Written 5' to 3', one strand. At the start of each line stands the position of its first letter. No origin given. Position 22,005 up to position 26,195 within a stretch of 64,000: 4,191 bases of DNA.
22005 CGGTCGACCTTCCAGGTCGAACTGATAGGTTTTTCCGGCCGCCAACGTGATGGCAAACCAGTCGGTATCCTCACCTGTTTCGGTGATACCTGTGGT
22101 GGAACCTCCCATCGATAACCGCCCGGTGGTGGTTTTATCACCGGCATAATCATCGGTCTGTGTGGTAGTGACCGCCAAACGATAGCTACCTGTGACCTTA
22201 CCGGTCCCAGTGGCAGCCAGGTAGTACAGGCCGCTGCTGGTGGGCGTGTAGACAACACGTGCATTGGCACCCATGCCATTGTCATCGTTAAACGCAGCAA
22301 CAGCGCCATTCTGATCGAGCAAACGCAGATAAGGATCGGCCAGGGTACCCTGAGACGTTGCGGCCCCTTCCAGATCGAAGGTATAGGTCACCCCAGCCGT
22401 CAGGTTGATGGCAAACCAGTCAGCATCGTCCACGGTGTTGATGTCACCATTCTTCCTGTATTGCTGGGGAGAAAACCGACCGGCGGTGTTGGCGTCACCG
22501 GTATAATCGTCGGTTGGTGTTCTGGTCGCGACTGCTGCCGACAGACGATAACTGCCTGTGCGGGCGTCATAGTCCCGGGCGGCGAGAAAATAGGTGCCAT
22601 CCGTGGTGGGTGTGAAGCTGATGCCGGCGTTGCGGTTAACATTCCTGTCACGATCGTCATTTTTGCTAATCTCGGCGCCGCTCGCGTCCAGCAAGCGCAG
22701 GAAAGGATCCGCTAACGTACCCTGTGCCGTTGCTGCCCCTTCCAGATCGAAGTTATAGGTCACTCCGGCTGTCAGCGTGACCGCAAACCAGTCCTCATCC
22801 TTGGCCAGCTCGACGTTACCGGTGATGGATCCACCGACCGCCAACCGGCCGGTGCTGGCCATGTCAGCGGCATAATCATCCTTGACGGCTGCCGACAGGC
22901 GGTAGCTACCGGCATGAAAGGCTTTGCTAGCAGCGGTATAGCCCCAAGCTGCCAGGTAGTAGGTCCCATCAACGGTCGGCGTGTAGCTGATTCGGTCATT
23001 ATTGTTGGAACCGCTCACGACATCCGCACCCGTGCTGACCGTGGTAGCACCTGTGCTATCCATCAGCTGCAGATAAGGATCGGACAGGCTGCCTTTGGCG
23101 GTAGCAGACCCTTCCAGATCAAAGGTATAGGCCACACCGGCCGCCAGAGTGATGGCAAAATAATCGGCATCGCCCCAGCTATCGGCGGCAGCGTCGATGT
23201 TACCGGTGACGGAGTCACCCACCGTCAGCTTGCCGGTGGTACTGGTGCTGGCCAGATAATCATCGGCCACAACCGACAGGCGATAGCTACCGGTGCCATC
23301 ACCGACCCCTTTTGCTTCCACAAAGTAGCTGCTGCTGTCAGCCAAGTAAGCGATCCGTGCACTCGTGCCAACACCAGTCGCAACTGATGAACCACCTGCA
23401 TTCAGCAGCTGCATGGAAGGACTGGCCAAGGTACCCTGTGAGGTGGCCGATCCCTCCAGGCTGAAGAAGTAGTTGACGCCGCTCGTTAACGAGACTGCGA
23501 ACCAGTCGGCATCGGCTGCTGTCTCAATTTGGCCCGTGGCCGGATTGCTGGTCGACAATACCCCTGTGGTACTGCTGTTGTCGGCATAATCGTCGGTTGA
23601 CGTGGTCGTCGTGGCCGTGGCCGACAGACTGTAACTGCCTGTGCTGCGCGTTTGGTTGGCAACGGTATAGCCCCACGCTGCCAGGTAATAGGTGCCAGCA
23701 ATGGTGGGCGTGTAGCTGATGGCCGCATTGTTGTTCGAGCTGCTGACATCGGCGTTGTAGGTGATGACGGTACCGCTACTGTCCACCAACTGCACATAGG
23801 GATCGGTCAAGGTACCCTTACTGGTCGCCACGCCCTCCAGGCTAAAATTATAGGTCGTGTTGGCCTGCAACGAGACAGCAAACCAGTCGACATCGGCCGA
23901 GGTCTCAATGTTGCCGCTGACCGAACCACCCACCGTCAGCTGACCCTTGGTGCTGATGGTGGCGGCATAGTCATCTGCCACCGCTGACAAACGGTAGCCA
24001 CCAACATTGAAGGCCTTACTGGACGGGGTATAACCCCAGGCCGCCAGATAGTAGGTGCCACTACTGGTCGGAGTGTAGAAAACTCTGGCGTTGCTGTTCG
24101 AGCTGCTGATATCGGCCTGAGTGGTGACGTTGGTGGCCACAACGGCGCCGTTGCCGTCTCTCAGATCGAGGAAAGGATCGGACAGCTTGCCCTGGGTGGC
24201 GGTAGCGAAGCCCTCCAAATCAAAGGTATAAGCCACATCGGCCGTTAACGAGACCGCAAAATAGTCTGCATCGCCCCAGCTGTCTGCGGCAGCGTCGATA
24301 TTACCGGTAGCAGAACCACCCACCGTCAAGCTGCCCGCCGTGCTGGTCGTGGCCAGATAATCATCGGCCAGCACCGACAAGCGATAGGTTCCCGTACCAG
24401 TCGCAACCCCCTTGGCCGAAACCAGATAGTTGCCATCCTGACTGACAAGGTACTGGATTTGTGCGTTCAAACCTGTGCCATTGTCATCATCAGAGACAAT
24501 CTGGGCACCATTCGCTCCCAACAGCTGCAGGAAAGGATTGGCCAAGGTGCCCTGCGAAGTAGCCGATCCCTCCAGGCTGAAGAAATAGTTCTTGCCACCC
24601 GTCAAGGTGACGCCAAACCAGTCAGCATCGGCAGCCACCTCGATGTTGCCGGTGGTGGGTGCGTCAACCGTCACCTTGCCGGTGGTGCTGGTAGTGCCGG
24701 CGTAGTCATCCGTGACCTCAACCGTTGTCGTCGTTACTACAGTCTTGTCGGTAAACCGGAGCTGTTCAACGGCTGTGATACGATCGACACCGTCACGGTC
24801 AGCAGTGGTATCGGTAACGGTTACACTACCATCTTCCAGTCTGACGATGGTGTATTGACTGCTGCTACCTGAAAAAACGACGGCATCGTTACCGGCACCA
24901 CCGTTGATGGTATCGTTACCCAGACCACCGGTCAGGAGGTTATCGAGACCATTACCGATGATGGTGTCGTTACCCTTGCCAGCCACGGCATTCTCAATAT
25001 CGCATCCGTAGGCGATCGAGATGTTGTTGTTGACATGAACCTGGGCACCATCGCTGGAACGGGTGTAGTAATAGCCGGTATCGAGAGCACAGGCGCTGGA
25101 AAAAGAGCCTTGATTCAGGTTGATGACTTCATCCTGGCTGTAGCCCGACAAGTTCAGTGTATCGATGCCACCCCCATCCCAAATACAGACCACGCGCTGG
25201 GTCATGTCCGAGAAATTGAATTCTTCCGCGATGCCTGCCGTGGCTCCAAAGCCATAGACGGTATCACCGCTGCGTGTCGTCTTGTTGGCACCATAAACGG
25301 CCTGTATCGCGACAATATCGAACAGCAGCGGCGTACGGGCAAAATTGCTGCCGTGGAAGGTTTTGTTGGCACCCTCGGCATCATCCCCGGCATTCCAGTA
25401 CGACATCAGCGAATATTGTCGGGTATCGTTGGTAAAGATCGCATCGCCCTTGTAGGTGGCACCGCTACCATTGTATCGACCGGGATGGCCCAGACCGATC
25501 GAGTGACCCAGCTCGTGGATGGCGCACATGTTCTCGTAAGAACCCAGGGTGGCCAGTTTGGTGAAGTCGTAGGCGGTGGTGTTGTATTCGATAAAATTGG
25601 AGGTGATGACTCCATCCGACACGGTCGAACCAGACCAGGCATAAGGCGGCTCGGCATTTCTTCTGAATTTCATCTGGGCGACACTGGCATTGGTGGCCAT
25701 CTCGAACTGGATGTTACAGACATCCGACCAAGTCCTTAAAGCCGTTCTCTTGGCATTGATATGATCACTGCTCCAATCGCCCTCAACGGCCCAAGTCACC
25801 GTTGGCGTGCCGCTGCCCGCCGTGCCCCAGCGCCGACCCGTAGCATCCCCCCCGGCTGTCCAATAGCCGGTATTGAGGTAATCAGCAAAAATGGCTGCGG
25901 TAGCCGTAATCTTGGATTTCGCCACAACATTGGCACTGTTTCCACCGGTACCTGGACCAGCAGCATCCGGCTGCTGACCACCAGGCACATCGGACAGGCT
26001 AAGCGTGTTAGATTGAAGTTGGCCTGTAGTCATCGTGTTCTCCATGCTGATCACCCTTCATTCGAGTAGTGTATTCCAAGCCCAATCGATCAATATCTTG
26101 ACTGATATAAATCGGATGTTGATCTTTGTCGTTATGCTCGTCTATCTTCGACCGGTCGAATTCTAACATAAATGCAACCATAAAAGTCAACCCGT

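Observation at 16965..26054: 3029-aa protein: intact-looking serralysin head followed by 17 PPC-like modules and 5 Ig-like modules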

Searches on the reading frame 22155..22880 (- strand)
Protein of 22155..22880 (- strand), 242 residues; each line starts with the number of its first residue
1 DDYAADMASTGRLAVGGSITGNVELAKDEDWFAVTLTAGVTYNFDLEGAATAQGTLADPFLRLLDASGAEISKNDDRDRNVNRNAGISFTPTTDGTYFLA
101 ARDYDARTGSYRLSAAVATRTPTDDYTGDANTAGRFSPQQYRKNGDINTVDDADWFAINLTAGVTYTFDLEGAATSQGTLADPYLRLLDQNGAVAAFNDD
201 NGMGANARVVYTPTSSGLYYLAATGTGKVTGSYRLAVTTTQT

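Call 22: search_solved_structures(query=window:22155-22880:-, max_evalue=1, show_alignments=3)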
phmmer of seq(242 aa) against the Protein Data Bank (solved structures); distinct sequences matched with E-value up to 1: 0.

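Call 37: predict_structure(alignment_id=A2)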
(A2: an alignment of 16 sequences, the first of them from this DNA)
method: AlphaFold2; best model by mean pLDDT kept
length: 242 residues; sequences in the alignment: 16
mean_pLDDT: 82.6   pTM: 0.57
mean pLDDT of the five models: 82.6, 81.2, 78.6, 77.4, 75.9
residues with pLDDT >= 90: 105; 70-90: 89; 50-70: 34; < 50: 14
segments of 3 or more residues with pLDDT < 50: 1-10
pLDDT, mean of each block of 10 residues (from residue 1): 46 88 89 89 92 91 93 73 80 92 91 87 53 61 84 86 93 89 89 79 74 92 85 90 63
secondary structure, 60 per line:
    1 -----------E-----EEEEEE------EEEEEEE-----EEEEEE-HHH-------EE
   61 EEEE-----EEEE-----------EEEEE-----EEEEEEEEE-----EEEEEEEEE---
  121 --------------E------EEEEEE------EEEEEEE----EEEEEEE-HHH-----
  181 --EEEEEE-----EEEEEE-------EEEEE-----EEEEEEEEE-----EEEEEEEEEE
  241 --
elements in order: E18-23 E30-36 E42-47 E59-64 E70-73 E85-89 E95-103 E109-117 E142-147 E154-160 E165-171 E183-188 E194-199 E207-211 E217-225 E231-240

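Call 39: fold_search(model_id=the predicted structure, library=pdb)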
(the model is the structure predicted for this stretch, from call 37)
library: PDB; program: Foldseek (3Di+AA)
matches with E <= 10: 1593; with E <= 0.001: 138
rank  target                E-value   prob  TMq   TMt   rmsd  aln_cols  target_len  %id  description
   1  5iku                  4.6e-11  1.00  0.37  0.37  14.3       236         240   14  Crystal structure of the Hathewaya histolytica ColG tandem collagen-binding domain s3as3b in the presence of calcium at  (released 2017-03-15)
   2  9eva_E                3.1e-08  1.00  0.31  0.14  22.5       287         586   16  3DFlex refinement of the CryoEM structure of DeCLIC nanodisc with 10mM calcium (released 2025-04-09)
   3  9eva_D                6.0e-08  1.00  0.31  0.14  22.3       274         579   18  3DFlex refinement of the CryoEM structure of DeCLIC nanodisc with 10mM calcium (released 2025-04-09)
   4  9eva_A                8.9e-08  1.00  0.31  0.14  22.3       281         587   16  3DFlex refinement of the CryoEM structure of DeCLIC nanodisc with 10mM calcium (released 2025-04-09)
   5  9ev1_A                9.9e-08  1.00  0.31  0.14  22.3       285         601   18  3DFlex refinement of the CryoEM structure of DeCLIC nanodisc with 10mM EDTA in sym-like state (released 2025-04-09)
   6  6v4s_A                1.2e-07  1.00  0.32  0.14  22.3       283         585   17  A Closed pore conformation of a Pentameic ligand-gated ion channel with additional N-terminal domain (released 2020-06-03)
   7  9eva_B                1.6e-07  1.00  0.31  0.14  22.5       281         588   18  3DFlex refinement of the CryoEM structure of DeCLIC nanodisc with 10mM calcium (released 2025-04-09)
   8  6fzv_D                1.7e-07  1.00  0.25  0.26  12.9       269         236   13  Crystal structure of the metalloproteinase enhancer PCPE-1 bound to the procollagen C propeptide trimer (short) (released 2018-07-04)
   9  6v4s_B                1.8e-07  1.00  0.31  0.14  21.7       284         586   19  A Closed pore conformation of a Pentameic ligand-gated ion channel with additional N-terminal domain (released 2020-06-03)
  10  9ev8_A                1.9e-07  1.00  0.31  0.14  22.3       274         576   16  Non-uniform refinement of the CryoEM structure of DeCLIC nanodisc with 10mM calcium (released 2025-04-09)
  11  6v4s_C                2.0e-07  1.00  0.31  0.14  21.8       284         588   19  A Closed pore conformation of a Pentameic ligand-gated ion channel with additional N-terminal domain (released 2020-06-03)
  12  4qd2_F                3.7e-07  1.00  0.23  0.24  15.0       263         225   11  Molecular basis for disruption of E-cadherin adhesion by botulinum neurotoxin A complex (released 2014-06-25)
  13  4lo7_A                4.4e-07  1.00  0.23  0.24  14.7       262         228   10  HA70(D3)-HA17-HA33 (released 2013-10-30)
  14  8xbs_A                4.9e-07  1.00  0.34  0.15  11.7       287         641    9  C. elegans apo-SID1 structure (released 2024-06-05)
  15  6v4s_D                4.9e-07  1.00  0.30  0.13  21.9       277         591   17  A Closed pore conformation of a Pentameic ligand-gated ion channel with additional N-terminal domain (released 2020-06-03)
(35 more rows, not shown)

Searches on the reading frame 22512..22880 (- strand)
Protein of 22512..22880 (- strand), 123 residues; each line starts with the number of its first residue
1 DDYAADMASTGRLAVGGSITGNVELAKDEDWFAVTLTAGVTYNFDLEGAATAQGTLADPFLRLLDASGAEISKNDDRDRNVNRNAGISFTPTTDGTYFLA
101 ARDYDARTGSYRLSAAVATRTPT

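Call 25: search_solved_structures(query=A1, max_evalue=1, show_alignments=3)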
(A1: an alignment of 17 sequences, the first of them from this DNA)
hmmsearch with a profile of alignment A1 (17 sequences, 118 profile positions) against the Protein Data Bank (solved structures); distinct sequences matched with E-value up to 1: 18.
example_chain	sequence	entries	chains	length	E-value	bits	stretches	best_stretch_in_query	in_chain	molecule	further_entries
7ouu_A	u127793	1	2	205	2.7e-05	27.4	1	43-100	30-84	Isoform 2 of Filamin-C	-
7ouv_A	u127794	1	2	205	2.8e-05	27.4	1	43-100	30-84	Isoform 2 of Filamin-C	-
7p0e_A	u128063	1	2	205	0.00016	24.9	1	43-100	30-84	Isoform 2 of Filamin-C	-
3jqw_A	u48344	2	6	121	0.003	20.8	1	5-109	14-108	ColH protein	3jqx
2j3s_A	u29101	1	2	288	0.0031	20.8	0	68-105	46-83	FILAMIN-A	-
2dmb_A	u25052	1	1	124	0.0085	19.3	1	35-100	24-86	Filamin-B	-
2d7m_A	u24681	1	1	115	0.061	16.6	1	43-100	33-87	Filamin-C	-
9n0b_A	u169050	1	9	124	0.16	15.3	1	40-115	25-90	spore filament protein subunit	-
2e9j_A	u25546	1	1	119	0.16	15.2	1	43-102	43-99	Filamin-B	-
9lqj_A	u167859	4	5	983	0.25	14.6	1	6-109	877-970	Collagenase ColH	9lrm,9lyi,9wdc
6bbw_A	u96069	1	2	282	0.25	14.6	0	36-58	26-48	Major pilin backbone protein T-antigen, T3.2.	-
9lrk_A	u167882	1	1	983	0.26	14.6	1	6-109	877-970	Collagenase ColH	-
9ftg_A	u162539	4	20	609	0.38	14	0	74-111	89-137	Neurotransmitter-gated ion-channel ligand-binding domain-containing protein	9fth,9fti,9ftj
6v4a_A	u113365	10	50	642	0.44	13.8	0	74-111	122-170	Neur_chan_LBD domain-containing protein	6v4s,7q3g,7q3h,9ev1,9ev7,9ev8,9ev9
2a2g_A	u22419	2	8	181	0.49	13.7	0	11-103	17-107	PROTEIN (ALPHA-2U-GLOBULIN)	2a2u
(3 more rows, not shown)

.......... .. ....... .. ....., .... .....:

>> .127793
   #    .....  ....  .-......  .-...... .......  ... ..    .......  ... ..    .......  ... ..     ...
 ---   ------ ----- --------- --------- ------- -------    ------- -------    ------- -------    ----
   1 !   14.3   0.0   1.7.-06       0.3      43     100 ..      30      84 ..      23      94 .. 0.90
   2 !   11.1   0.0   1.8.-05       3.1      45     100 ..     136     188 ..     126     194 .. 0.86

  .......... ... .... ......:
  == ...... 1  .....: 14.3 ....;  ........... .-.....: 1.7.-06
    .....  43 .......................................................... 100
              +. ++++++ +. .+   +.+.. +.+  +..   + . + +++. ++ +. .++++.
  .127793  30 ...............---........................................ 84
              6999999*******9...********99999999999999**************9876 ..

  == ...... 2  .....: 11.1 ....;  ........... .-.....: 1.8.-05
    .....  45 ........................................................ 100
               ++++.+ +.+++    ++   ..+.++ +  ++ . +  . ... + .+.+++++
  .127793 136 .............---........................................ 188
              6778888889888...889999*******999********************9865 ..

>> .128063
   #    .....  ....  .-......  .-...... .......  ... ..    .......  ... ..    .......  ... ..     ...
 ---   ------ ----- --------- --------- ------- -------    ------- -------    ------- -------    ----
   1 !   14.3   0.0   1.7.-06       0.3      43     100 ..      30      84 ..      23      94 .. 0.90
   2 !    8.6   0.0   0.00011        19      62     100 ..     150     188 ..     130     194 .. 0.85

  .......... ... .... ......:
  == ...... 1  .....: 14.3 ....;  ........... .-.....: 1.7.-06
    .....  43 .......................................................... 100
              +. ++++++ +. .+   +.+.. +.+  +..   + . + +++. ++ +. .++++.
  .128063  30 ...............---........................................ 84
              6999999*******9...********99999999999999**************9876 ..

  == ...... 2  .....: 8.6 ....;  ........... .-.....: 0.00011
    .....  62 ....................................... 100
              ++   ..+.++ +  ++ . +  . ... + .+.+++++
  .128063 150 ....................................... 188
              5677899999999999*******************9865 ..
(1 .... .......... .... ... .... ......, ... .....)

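Call 42: search_solved_structures(query=A1, max_evalue=0.005, show_alignments=5)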
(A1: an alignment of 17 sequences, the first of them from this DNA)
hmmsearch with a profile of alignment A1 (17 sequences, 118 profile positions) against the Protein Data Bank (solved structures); distinct sequences matched with E-value up to 0.005: 5.
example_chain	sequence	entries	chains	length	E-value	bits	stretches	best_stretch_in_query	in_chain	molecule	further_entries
7ouu_A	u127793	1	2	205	2.7e-05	27.4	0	43-100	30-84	Isoform 2 of Filamin-C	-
7ouv_A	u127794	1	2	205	2.8e-05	27.4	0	43-100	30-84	Isoform 2 of Filamin-C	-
7p0e_A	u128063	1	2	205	0.00016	24.9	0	43-100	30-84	Isoform 2 of Filamin-C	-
3jqw_A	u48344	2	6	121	0.003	20.8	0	5-109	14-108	ColH protein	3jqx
2j3s_A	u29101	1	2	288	0.0031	20.8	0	68-105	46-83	FILAMIN-A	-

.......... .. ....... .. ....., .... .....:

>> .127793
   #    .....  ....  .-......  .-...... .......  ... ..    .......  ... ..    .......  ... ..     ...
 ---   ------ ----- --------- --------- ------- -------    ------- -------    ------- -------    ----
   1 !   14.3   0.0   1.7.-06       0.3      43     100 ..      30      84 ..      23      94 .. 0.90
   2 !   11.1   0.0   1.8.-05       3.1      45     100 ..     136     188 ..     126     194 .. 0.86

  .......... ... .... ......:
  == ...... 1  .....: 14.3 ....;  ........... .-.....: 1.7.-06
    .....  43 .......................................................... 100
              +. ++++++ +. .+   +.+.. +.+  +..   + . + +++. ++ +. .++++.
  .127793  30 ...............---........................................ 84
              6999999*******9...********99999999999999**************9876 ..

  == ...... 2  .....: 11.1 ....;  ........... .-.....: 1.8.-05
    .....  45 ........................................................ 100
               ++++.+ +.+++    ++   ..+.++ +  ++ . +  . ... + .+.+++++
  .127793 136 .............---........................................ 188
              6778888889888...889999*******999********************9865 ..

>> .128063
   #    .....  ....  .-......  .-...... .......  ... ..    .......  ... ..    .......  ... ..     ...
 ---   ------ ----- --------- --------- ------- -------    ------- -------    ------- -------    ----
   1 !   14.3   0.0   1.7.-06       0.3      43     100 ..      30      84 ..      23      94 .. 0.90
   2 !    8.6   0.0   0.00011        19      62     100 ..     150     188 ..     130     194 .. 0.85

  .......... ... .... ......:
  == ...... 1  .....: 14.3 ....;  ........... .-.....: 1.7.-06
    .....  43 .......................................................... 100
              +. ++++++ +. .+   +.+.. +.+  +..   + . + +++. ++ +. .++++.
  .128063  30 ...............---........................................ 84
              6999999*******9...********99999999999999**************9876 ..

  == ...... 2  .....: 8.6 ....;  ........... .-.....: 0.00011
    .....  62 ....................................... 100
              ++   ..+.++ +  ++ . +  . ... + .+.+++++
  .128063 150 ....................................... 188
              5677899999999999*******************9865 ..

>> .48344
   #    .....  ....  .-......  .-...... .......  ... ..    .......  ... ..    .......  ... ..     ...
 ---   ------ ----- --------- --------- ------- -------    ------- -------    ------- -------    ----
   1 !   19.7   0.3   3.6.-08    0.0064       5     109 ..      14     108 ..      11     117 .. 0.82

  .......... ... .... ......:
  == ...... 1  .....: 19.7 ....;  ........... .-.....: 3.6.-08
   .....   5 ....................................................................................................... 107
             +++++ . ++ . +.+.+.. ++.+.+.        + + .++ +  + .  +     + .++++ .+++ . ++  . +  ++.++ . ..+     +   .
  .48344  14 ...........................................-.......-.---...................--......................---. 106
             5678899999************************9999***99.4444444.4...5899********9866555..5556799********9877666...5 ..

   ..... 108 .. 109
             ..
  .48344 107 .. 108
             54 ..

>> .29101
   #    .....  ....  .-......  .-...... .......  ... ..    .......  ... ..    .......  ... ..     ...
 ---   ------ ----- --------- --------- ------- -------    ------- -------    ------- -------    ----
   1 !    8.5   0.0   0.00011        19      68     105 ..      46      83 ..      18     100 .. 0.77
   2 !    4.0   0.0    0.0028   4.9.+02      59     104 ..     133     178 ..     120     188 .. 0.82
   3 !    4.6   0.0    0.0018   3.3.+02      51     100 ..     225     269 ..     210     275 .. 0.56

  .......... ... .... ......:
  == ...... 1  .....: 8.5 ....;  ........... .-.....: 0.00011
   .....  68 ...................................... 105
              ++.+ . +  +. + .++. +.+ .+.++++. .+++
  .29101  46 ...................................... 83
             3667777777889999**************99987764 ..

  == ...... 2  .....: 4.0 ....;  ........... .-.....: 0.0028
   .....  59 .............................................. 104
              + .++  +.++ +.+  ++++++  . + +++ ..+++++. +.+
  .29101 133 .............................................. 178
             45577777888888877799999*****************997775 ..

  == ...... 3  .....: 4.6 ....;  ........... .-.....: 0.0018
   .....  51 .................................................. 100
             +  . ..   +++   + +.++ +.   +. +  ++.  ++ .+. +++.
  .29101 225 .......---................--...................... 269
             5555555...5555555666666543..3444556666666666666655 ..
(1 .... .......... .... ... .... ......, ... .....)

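Call 62: search_protein_families(library=pfam, alignment_id=A1, max_evalue=0.01)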
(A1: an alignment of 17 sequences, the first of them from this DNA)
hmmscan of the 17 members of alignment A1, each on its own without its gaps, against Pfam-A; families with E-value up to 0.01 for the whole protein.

A. member 1, seq(123 aa): 1 family
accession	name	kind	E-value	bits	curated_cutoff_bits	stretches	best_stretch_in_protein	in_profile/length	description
PF04151.21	PPC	-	1.5e-11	45.4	25.9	1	28-100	1-67/70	Bacterial pre-peptidase C-terminal domain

B. families by the number of members that match (of 17 scanned): 2 families
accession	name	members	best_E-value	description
PF04151.21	PPC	16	1.5e-11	Bacterial pre-peptidase C-terminal domain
PF23623.1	GBD_IRG7_N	4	6.5e-05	IRG7 N-terminal galactose binding domain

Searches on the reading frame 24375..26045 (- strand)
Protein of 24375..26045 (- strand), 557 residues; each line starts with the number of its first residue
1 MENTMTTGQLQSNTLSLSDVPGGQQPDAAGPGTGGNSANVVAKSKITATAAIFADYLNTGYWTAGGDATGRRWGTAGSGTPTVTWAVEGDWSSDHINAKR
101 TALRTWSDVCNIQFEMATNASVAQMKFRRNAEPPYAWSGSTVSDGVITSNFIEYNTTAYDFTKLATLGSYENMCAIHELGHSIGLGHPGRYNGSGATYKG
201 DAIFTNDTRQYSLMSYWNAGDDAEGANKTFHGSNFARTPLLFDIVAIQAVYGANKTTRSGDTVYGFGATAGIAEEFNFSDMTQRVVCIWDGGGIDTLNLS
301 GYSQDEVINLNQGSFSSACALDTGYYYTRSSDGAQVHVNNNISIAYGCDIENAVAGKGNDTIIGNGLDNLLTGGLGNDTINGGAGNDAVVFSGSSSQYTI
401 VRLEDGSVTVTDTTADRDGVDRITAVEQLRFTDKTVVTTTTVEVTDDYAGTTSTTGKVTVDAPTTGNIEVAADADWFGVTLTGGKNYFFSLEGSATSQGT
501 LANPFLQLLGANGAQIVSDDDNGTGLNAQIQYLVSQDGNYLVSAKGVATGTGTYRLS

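Call 36: find_related_loci(query=window:24375-26045:-, collection=genome_contigs, flank=10000)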
Query window:24375-26045:- (557 aa) in genome_contigs; peptide patterns used: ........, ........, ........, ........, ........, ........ (x = any residue, [..] = any of these).
89 stretches matched a pattern; 4 encode a relative of the query (tblastn E <= 1e-3); 4 distinct loci.
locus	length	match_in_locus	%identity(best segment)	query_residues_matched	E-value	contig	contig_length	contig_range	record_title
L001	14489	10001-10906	29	81-392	5e-26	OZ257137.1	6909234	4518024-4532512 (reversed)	MAG: Burkholderiales bacterium isolate 128e66b9-d80d-4fbb-ab6b-9336eb2d31d1 genome assembly, chromosome: 1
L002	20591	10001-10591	37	439-556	4e-16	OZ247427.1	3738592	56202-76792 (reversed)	MAG: Dehalococcoidia bacterium isolate b7f8797e-9f69-4263-9aa4-ebb5cb8f718b genome assembly, chromosome: 1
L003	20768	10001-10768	35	439-556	7e-16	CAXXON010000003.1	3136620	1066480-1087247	MAG: Dehalococcoidia bacterium isolate 68d30e11-8926-419a-9d87-ffe9a26ece92 genome assembly, contig: contig_3, whole gen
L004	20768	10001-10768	36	439-556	1e-14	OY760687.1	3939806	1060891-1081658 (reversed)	MAG: Dehalococcoidia bacterium isolate f61cd74f-1a2a-4ce7-9ca1-272438b93162 genome assembly, chromosome: 1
